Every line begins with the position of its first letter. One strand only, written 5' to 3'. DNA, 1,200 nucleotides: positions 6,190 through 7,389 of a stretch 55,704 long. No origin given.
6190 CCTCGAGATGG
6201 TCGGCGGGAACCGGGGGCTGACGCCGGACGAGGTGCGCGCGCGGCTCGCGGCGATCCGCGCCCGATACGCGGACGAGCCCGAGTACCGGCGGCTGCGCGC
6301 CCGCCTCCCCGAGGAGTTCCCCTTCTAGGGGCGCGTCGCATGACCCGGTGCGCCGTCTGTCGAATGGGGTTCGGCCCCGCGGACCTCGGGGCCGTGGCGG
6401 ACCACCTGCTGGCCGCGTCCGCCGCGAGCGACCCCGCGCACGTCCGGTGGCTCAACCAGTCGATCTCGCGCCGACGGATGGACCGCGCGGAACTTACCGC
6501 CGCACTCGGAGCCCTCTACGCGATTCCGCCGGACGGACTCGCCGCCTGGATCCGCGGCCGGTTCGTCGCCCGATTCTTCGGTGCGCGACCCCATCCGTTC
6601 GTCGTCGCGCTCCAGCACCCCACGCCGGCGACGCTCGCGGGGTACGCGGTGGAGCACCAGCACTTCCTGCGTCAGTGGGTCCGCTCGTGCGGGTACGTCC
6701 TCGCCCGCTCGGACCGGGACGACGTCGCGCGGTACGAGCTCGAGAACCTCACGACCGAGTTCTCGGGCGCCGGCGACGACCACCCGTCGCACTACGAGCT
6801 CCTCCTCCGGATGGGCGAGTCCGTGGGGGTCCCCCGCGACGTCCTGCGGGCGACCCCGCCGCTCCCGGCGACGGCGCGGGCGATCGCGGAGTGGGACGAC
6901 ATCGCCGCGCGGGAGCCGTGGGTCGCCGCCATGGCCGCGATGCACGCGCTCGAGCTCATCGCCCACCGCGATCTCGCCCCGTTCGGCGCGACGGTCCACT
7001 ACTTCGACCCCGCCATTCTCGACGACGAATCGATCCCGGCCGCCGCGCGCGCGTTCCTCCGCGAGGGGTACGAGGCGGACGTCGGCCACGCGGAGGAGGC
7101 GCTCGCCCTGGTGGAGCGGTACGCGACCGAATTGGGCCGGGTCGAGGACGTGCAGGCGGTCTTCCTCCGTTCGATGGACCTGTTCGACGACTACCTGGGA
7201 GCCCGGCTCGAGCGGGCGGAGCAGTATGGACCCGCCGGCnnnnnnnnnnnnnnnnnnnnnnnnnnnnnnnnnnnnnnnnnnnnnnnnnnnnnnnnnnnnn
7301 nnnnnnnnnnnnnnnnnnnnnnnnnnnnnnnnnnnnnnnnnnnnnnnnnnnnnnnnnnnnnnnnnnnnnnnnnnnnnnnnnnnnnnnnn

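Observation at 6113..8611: Uncharacterised three-gene operon: small CX3CH protein, heme-oxygenase-like iron enzyme, and a Zn-domain/esterase fusion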

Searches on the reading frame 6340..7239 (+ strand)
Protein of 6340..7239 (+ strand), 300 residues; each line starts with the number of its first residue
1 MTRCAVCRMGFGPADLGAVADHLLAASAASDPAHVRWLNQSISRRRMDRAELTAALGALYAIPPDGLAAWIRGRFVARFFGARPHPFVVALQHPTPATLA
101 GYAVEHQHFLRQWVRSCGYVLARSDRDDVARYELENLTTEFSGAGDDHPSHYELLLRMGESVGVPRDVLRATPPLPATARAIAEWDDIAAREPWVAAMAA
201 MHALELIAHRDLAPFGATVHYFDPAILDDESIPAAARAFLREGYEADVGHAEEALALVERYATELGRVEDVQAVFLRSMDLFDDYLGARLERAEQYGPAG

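Call 7: search_protein_families(library=pfam, proteins=[window:6340-7239:+], max_evalue=1)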
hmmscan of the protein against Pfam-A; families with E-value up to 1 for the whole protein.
window:6340-7239:+ (300 aa): 4 families
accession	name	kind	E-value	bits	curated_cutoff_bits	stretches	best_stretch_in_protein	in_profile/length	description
PF03070.21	TENA_THI-4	-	4.3e-29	102.2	22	1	83-289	13-207/210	TENA/THI-4/PQQC family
PF14518.11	Haem_oxygenas_2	-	9.4e-17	61.8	28.9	1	102-281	3-175/177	Iron-containing redox enzyme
PF16293.11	zf-C2H2_9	-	2.1e-15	56.8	29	1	1-60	1-58/59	C2H2 type zinc-finger (1 copy)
PF19126.5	DUF5810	-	0.098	13.2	26.9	1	3-53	4-53/66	Family of unknown function (DUF5810)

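Call 8: search_protein_families(library=ncbifam, proteins=[window:6340-7239:+], max_evalue=1)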
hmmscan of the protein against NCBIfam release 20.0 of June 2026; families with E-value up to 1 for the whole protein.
window:6340-7239:+ (300 aa): 2 families
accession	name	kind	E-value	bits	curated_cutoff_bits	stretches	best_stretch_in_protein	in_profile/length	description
TIGR04305.1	fol_rel_CADD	subfamily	3.9e-06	26.6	200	1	97-205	31-134/212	CADD family putative folate metabolism protein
NF052496.1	SpWSynRegSsgD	equivalog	0.0079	16.1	185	1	83-111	31-58/136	spore wall synthesis regulator SsgD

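Call 9: find_homologous_proteins(query=window:6340-7239:+)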
Query window:6340-7239:+ (300 aa): 618 proteins with E <= 0.001 among 8000 candidates; the best 120 are listed.
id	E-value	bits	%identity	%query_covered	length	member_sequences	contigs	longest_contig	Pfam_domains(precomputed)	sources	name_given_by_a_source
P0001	2.5e-196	669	100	100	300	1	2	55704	PF16293.12,PF03070.22,PF14518.12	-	-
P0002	2.4e-136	472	69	100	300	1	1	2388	PF16293.12,PF03070.22,PF14518.12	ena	-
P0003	1.1e-134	467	69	100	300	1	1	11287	PF16293.12,PF03070.22,PF14518.12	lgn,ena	-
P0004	3.5e-133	462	71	100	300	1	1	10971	PF16293.12,PF03070.22,PF14518.12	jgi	jgi:pyrroloquinoline-quinone synthase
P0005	1.0e-132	460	69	100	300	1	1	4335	PF16293.12,PF03070.22,PF14518.12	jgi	jgi:pyrroloquinoline-quinone synthase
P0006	2.0e-132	459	69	99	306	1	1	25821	PF16293.12,PF03070.22,PF14518.12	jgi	jgi:pyrroloquinoline-quinone synthase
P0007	4.3e-132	458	69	100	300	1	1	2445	PF16293.12,PF03070.22,PF14518.12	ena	-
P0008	7.8e-132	457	68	100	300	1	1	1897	PF16293.12,PF03070.22,PF14518.12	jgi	jgi:pyrroloquinoline-quinone synthase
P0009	1.8e-131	456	69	100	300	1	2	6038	PF16293.12,PF03070.22,PF14518.12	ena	-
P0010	1.7e-130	453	69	100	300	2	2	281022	PF16293.12,PF03070.22,PF14518.12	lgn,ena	-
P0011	4.6e-130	451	67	100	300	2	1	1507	PF16293.12,PF03070.22,PF14518.12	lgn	-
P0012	2.7e-129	449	69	99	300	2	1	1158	PF16293.12,PF03070.22,PF14518.12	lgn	-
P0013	2.8e-129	449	69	99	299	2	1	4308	PF16293.12,PF03070.22,PF14518.12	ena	-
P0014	3.0e-129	449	67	100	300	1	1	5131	PF16293.12,PF03070.22,PF14518.12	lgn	-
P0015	3.8e-129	448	67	100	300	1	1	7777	PF16293.12,PF03070.22,PF14518.12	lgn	-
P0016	4.1e-129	448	67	99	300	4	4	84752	PF16293.12,PF03070.22,PF14518.12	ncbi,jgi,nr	ncbi:MAG TPA: C2H2 type zinc finger domain-containing protein [Thermoplasmata archaeon]|nr:C2H2 type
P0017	3.8e-128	445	68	100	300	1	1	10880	PF16293.12,PF03070.22,PF14518.12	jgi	jgi:pyrroloquinoline-quinone synthase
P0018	1.6e-127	443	66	99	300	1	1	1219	PF16293.12,PF03070.22,PF14518.12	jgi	jgi:pyrroloquinoline-quinone synthase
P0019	6.1e-127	441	65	100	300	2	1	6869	PF16293.12,PF03070.22,PF14518.12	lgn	-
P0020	6.5e-127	441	65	100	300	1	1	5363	PF16293.12,PF03070.22,PF14518.12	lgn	-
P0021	2.1e-126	439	66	100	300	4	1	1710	PF16293.12,PF03070.22,PF14518.12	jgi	-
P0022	2.4e-126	439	67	99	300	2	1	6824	PF16293.12,PF03070.22,PF14518.12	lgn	-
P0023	3.1e-126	439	68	99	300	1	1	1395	PF16293.12,PF03070.22,PF14518.12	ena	-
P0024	6.6e-126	438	66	100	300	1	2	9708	PF16293.12,PF03070.22,PF14518.12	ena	-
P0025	1.2e-125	437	65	99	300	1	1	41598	PF16293.12,PF03070.22,PF14518.12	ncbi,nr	ncbi:MAG: iron-containing redox enzyme family protein [Thermoplasmata archaeon]|nr:iron-containing r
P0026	1.2e-125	437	67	100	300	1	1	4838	PF16293.12,PF03070.22,PF14518.12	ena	-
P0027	1.7e-125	436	66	100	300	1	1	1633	PF16293.12,PF03070.22,PF14518.12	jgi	jgi:pyrroloquinoline-quinone synthase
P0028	7.4e-125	434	67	100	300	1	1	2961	PF16293.12,PF03070.22,PF14518.12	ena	-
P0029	9.0e-125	434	64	100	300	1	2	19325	PF16293.12,PF03070.22,PF14518.12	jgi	jgi:pyrroloquinoline-quinone synthase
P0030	1.1e-124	434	67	99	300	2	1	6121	PF16293.12,PF03070.22,PF14518.12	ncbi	ncbi:MAG TPA: C2H2 type zinc finger domain-containing protein [Thermoplasmata archaeon]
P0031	1.2e-124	434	65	100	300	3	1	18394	PF16293.12,PF03070.22,PF14518.12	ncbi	-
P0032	1.6e-124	433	66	100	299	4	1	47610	PF16293.12,PF03070.22,PF14518.12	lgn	-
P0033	3.6e-124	432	65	99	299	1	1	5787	PF16293.12,PF03070.22,PF14518.12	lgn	-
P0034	3.8e-123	429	65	98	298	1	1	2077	PF16293.12,PF03070.22,PF14518.12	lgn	-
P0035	1.2e-122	427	64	100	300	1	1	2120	PF16293.12,PF03070.22,PF14518.12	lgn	-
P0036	4.7e-122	425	65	100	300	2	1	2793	PF16293.12,PF03070.22,PF14518.12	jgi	jgi:pyrroloquinoline-quinone synthase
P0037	5.8e-122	425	62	99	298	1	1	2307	PF16293.12,PF03070.22,PF14518.12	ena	-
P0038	2.0e-121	423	64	99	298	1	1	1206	PF16293.12,PF03070.22,PF14518.12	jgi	jgi:pyrroloquinoline-quinone synthase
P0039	2.1e-121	423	64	99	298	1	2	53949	PF16293.12,PF03070.22,PF14518.12,PF19126.6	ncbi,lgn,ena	-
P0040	2.5e-121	423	62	99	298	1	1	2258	PF16293.12,PF03070.22,PF14518.12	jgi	jgi:pyrroloquinoline-quinone synthase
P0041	2.9e-121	422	63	100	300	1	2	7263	PF16293.12,PF03070.22,PF14518.12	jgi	jgi:pyrroloquinoline-quinone synthase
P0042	6.4e-121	421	64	99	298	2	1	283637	PF16293.12,PF03070.22,PF14518.12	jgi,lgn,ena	jgi:pyrroloquinoline-quinone synthase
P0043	9.1e-121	421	61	99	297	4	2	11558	PF16293.12,PF03070.22,PF14518.12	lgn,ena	-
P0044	1.7e-120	420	65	99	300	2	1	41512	PF16293.12,PF03070.22,PF14518.12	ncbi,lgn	-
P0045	2.6e-120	419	63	98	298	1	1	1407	PF16293.12,PF03070.22,PF14518.12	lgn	-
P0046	3.4e-120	419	61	99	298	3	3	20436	PF16293.12,PF03070.22,PF14518.12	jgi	-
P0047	3.6e-120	419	64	99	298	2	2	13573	PF16293.12,PF03070.22,PF14518.12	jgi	jgi:pyrroloquinoline-quinone synthase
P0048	3.9e-120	419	62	98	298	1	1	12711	PF16293.12,PF03070.22,PF14518.12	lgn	-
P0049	7.4e-120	418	63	98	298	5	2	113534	PF16293.12,PF03070.22,PF14518.12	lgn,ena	-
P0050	8.7e-120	418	63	99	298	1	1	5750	PF16293.12,PF03070.22,PF14518.12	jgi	jgi:pyrroloquinoline-quinone synthase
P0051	2.2e-119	416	63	99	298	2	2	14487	PF16293.12,PF03070.22,PF14518.12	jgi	jgi:pyrroloquinoline-quinone synthase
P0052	1.1e-118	414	63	99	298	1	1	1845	PF16293.12,PF03070.22,PF14518.12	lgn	-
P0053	1.3e-118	414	61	99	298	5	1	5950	PF16293.12,PF03070.22,PF14518.12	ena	-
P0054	1.4e-118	414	61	99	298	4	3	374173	PF16293.12,PF03070.22,PF14518.12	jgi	jgi:pyrroloquinoline-quinone synthase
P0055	3.6e-118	412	63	99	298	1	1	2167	PF16293.12,PF03070.22,PF14518.12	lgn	-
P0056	4.8e-118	412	61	99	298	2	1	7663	PF16293.12,PF03070.22,PF14518.12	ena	-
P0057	5.6e-118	412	63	99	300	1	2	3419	PF16293.12,PF03070.22,PF14518.12,PF19126.6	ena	-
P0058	5.9e-118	412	62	99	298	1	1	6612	PF16293.12,PF03070.22,PF14518.12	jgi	jgi:pyrroloquinoline-quinone synthase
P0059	6.4e-118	411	61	99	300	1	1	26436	PF16293.12,PF03070.22,PF14518.12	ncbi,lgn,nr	ncbi:MAG TPA: iron-containing redox enzyme family protein [Thermoplasmata archaeon]|nr:iron-containi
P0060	1.3e-117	410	62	100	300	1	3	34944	PF16293.12,PF03070.22,PF14518.12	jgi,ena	jgi:pyrroloquinoline-quinone synthase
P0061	1.6e-117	410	64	99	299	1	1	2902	PF16293.12,PF03070.22,PF14518.12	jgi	jgi:pyrroloquinoline-quinone synthase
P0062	1.9e-117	410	64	96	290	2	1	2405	PF16293.12,PF03070.22,PF14518.12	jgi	-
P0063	2.3e-117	410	61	99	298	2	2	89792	PF16293.12,PF03070.22,PF14518.12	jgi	jgi:pyrroloquinoline-quinone synthase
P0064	2.6e-117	409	61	99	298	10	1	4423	PF16293.12,PF03070.22,PF14518.12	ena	-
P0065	3.0e-117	409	60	99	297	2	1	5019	PF16293.12,PF03070.22,PF14518.12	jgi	-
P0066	4.6e-117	409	62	98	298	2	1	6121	PF16293.12,PF03070.22,PF14518.12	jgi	jgi:pyrroloquinoline-quinone synthase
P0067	5.1e-117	409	63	98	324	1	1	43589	PF16293.12,PF03070.22,PF14518.12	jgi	jgi:pyrroloquinoline-quinone synthase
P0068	6.2e-117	408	60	99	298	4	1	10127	PF16293.12,PF03070.22,PF14518.12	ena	-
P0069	7.2e-117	408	62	98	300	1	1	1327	PF16293.12,PF03070.22,PF14518.12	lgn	-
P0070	8.5e-117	408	59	99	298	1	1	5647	PF16293.12,PF03070.22,PF14518.12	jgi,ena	-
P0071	1.3e-116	407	60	99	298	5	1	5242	PF16293.12,PF03070.22,PF14518.12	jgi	-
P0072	1.7e-116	407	59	99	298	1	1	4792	PF16293.12,PF03070.22,PF14518.12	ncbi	-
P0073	2.2e-116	406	61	99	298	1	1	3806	PF16293.12,PF03070.22,PF14518.12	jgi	jgi:pyrroloquinoline-quinone synthase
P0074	2.5e-116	406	63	99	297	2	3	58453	PF16293.12,PF03070.22,PF14518.12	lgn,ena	-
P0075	2.6e-116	406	62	99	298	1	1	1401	PF16293.12,PF03070.22,PF14518.12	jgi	jgi:pyrroloquinoline-quinone synthase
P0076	2.6e-116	406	60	99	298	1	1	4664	PF16293.12,PF03070.22,PF14518.12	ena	-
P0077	2.9e-116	406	59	99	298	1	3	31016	PF16293.12,PF03070.22,PF14518.12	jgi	jgi:pyrroloquinoline-quinone synthase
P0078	3.2e-116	406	63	98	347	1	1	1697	PF16293.12,PF03070.22,PF14518.12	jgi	jgi:pyrroloquinoline-quinone synthase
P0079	3.4e-116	406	60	99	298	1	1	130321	PF16293.12,PF03070.22,PF14518.12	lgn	-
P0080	3.7e-116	406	62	99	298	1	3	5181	PF16293.12,PF03070.22,PF14518.12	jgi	jgi:pyrroloquinoline-quinone synthase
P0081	6.4e-116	405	59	99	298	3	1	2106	PF16293.12,PF03070.22,PF14518.12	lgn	-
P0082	7.3e-116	405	61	99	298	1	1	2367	PF16293.12,PF03070.22,PF14518.12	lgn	-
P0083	7.5e-116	405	59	99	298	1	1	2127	PF16293.12,PF03070.22,PF14518.12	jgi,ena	-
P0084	8.3e-116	405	63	96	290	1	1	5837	PF16293.12,PF03070.22,PF14518.12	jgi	jgi:pyrroloquinoline-quinone synthase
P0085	1.4e-115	404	61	99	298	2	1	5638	PF16293.12,PF03070.22,PF14518.12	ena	-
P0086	1.6e-115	404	61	99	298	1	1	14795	PF16293.12,PF03070.22,PF14518.12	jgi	jgi:pyrroloquinoline-quinone synthase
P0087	1.8e-115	403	61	99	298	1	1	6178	PF16293.12,PF03070.22,PF14518.12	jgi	jgi:pyrroloquinoline-quinone synthase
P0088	1.8e-115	403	61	99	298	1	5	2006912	PF16293.12,PF03070.22,PF14518.12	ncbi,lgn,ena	ncbi:MAG: C2H2 type zinc finger domain-containing protein [Thermoplasmata archaeon]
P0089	1.9e-115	403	61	98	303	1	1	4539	PF16293.12,PF03070.22,PF14518.12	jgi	jgi:pyrroloquinoline-quinone synthase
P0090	1.9e-115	403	61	99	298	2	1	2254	PF16293.12,PF03070.22,PF14518.12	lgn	-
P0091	2.0e-115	403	59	99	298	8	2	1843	PF16293.12,PF03070.22,PF14518.12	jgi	jgi:pyrroloquinoline-quinone synthase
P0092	2.1e-115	403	61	99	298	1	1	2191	PF16293.12,PF03070.22,PF14518.12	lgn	-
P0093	2.1e-115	403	62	99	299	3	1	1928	PF03070.22,PF14518.12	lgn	-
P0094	2.4e-115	403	63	98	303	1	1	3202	PF16293.12,PF03070.22,PF14518.12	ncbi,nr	ncbi:MAG: iron-containing redox enzyme family protein [Thermoplasmata archaeon]|nr:iron-containing r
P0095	2.7e-115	403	59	99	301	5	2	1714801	PF16293.12,PF03070.22,PF14518.12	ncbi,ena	-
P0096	3.3e-115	403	62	97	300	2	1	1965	PF16293.12,PF03070.22,PF14518.12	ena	-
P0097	4.1e-115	402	62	98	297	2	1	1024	PF16293.12,PF03070.22,PF14518.12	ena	-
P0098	4.7e-115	402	61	99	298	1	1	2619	PF16293.12,PF03070.22,PF14518.12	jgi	jgi:pyrroloquinoline-quinone synthase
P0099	4.8e-115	402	59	99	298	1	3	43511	PF16293.12,PF03070.22,PF14518.12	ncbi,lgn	-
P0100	7.7e-115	401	59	99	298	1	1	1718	PF16293.12,PF03070.22,PF14518.12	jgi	jgi:pyrroloquinoline-quinone synthase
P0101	9.3e-115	401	58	99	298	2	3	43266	PF16293.12,PF03070.22,PF14518.12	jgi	jgi:pyrroloquinoline-quinone synthase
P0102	1.5e-114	400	60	99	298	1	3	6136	PF16293.12,PF03070.22,PF14518.12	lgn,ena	-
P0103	1.5e-114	400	62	98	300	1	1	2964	PF03070.22,PF14518.12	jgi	jgi:pyrroloquinoline-quinone synthase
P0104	1.6e-114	400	61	98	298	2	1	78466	PF16293.12,PF03070.22,PF14518.12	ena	-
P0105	1.6e-114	400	61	99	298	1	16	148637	PF16293.12,PF03070.22,PF14518.12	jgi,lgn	-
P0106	2.0e-114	400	60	99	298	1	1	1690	PF16293.12,PF03070.22,PF14518.12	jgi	jgi:pyrroloquinoline-quinone synthase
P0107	2.1e-114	400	60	99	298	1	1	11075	PF16293.12,PF03070.22,PF14518.12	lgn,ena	-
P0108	2.7e-114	400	60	99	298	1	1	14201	PF16293.12,PF03070.22,PF14518.12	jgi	jgi:pyrroloquinoline-quinone synthase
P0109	3.3e-114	399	59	99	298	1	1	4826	PF16293.12,PF03070.22,PF14518.12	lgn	-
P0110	3.3e-114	399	61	99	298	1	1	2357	PF16293.12,PF03070.22,PF14518.12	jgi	-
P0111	3.8e-114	399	61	99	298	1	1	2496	PF16293.12,PF03070.22,PF14518.12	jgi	jgi:pyrroloquinoline-quinone synthase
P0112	5.2e-114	399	60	99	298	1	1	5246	PF16293.12,PF03070.22,PF14518.12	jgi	jgi:pyrroloquinoline-quinone synthase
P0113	6.5e-114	398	62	99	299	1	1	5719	PF16293.12,PF03070.22,PF14518.12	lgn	-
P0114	6.7e-114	398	66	88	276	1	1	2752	PF16293.12,PF03070.22,PF14518.12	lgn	-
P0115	7.5e-114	398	59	99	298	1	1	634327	PF16293.12,PF03070.22,PF14518.12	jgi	jgi:pyrroloquinoline-quinone synthase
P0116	8.6e-114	398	59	99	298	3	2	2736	PF16293.12,PF03070.22,PF14518.12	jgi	-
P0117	9.3e-114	398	60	99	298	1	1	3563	PF16293.12,PF03070.22,PF14518.12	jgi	jgi:pyrroloquinoline-quinone synthase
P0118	9.3e-114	398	60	99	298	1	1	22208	PF16293.12,PF03070.22,PF14518.12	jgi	jgi:pyrroloquinoline-quinone synthase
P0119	9.7e-114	398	58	99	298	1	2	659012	PF16293.12,PF03070.22,PF14518.12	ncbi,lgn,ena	-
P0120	9.7e-114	398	59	99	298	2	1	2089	PF16293.12,PF03070.22,PF14518.12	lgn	-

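Call 10: find_encoding_contigs(protein=P0088, flank=6000, max_places=2)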
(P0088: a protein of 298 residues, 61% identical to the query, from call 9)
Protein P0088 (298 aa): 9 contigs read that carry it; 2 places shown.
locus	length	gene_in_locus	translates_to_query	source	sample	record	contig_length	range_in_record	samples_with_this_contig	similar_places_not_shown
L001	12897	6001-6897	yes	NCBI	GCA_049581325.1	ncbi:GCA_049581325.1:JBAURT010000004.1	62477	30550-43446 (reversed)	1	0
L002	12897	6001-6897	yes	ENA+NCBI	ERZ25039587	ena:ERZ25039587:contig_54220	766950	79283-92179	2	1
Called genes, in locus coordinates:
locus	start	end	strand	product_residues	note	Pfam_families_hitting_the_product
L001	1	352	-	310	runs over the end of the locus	-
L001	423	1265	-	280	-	-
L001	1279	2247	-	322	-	-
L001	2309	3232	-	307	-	-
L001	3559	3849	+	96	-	-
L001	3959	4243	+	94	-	PF21473:OB_Ssb-like (weak), PF01336:tRNA_anti-codon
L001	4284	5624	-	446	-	PF00285:Citrate_synt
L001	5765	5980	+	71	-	-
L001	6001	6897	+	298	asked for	PF16293:zf-C2H2_9, PF03070:TENA_THI-4, PF14518:Haem_oxygenas_2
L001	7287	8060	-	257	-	-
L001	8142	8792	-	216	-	PF00924:MS_channel_2nd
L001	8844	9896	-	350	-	PF00389:2-Hacid_dh, PF02826:2-Hacid_dh_C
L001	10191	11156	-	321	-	-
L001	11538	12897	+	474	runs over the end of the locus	PF00224:PK, PF02887:PK_C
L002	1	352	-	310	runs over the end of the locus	-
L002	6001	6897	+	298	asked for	PF16293:zf-C2H2_9, PF03070:TENA_THI-4, PF14518:Haem_oxygenas_2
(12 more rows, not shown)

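Call 11: find_encoding_contigs(protein=P0095, flank=6000, max_places=2)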
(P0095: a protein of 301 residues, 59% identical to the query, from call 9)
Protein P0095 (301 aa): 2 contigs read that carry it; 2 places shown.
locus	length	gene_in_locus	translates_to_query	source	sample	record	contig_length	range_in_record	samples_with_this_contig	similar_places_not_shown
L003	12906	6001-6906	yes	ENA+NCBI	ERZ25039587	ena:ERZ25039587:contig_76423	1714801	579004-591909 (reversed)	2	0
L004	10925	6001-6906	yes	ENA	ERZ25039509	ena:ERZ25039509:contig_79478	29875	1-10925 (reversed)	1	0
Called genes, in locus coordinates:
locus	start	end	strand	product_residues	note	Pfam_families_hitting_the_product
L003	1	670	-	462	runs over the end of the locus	PF01266:DAO, PF01946:Thi4 (weak)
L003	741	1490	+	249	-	PF03328:HpcH_HpaI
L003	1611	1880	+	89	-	-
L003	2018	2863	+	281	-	PF00561:Abhydrolase_1, PF02129:Peptidase_S15 (weak), PF12146:Hydrolase_4, PF12697:Abhydrolase_6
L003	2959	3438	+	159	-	-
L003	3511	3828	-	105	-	-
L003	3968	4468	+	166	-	PF13238:AAA_18, PF13671:AAA_33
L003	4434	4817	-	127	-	PF00903:Glyoxalase, PF12681:Glyoxalase_2 (weak), PF13669:Glyoxalase_4 (weak), PF18029:Glyoxalase_6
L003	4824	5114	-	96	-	PF07045:DUF1330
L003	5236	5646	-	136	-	PF00903:Glyoxalase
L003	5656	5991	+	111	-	-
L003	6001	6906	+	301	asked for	PF16293:zf-C2H2_9, PF03070:TENA_THI-4, PF14518:Haem_oxygenas_2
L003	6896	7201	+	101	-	PF11494:Ta0938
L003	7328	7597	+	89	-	-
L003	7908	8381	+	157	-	-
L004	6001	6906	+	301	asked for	PF16293:zf-C2H2_9, PF03070:TENA_THI-4, PF14518:Haem_oxygenas_2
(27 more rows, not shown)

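Call 12: find_encoding_contigs(protein=P0010, flank=6000, max_places=2)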
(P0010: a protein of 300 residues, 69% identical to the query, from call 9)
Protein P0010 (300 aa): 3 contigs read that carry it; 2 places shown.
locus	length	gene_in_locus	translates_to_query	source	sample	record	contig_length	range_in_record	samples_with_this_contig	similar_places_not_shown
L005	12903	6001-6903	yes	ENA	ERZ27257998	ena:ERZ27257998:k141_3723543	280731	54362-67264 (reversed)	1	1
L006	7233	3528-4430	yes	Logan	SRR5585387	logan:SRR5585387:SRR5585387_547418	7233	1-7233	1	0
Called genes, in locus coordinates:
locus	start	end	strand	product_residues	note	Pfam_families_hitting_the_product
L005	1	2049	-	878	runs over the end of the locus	PF24681:Kelch_KLHDC2_KLHL20_DRC7, PF13415:Beta-prop_FBX42, PF24681:Kelch_KLHDC2_KLHL20_DRC7, PF18911:PKD_4, PF00801:PKD, PF00801:PKD, PF18911:PKD_4, PF00801:PKD, +5 more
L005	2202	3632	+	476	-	PF14691:Fer4_20, PF13241:NAD_binding_7 (faint), PF00890:FAD_binding_2 (weak), PF01266:DAO, PF01593:Amino_oxidase (weak), PF07992:Pyr_redox_2, PF12831:FAD_oxidored (weak), PF13450:NAD_binding_8, +3 more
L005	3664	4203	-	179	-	-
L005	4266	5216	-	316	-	PF12146:Hydrolase_4, PF00561:Abhydrolase_1, PF12697:Abhydrolase_6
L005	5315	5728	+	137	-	-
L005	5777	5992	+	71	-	-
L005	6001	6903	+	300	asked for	PF16293:zf-C2H2_9, PF03070:TENA_THI-4, PF14518:Haem_oxygenas_2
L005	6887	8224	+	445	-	PF11494:Ta0938, PF00135:COesterase, PF20434:BD-FAE, PF07859:Abhydrolase_3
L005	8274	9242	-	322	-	PF13249:SQHop_cyclase_N (faint), PF13243:SQHop_cyclase_C (faint)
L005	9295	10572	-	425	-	PF00909:Ammonium_transp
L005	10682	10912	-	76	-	PF16622:zf-C2H2_11 (faint), PF18387:zf_C2H2_ZHX (faint), PF23217:DUF7066 (faint), PF27618:Zn_ribbon_GTF2H2 (faint), PF00096:zf-C2H2 (faint), PF13894:zf-C2H2_4 (faint), PF13912:zf-C2H2_6 (faint), PF23612:zf-C2H2_ZN142 (faint)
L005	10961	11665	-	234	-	-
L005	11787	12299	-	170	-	PF00924:MS_channel_2nd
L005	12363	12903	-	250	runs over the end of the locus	PF01988:VIT1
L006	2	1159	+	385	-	?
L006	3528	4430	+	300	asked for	PF16293:zf-C2H2_9, PF03070:TENA_THI-4, PF14518:Haem_oxygenas_2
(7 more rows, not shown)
